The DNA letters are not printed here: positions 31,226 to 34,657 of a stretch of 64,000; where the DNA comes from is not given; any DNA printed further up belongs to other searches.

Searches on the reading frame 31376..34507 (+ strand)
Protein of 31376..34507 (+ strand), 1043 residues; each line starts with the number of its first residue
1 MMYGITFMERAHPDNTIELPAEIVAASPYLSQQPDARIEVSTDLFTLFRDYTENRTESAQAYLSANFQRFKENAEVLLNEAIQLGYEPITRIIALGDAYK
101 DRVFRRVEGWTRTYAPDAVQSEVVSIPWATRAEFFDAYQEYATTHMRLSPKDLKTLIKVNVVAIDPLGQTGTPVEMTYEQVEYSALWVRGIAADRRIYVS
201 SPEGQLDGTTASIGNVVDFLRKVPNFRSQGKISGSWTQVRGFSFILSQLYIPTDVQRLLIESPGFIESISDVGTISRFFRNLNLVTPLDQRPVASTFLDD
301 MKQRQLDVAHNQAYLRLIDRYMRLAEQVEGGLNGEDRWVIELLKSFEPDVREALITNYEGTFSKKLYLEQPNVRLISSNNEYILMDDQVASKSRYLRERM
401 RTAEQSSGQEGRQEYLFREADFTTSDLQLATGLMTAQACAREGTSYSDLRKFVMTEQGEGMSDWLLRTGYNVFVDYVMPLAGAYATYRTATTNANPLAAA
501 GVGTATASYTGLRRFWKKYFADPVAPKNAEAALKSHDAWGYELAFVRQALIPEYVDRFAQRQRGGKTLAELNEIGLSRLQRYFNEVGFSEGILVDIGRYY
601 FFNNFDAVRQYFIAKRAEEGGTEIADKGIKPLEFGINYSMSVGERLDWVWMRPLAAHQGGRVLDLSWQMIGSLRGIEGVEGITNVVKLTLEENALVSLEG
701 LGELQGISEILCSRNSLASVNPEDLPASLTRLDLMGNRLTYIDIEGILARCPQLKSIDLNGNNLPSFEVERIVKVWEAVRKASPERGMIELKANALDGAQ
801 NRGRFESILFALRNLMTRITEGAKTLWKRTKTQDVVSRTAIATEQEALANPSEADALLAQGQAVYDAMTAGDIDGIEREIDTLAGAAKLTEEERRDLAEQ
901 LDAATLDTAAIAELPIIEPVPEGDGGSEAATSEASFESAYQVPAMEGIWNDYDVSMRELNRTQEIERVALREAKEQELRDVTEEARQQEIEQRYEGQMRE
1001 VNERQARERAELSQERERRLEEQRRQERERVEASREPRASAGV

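Call 33: search_protein_families(library=pfam, proteins=[window:31376-34507:+], max_evalue=0.001)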
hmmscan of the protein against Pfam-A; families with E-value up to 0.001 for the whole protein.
window:31376-34507:+ (1043 aa): 2 families
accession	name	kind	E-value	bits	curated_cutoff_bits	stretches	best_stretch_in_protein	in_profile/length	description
PF12799.13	LRR_4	-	3.5e-07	30.7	27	1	728-764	2-35/44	Leucine Rich repeats (2 copies)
PF13855.12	LRR_8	-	0.00059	20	27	0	728-767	2-40/61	Leucine rich repeat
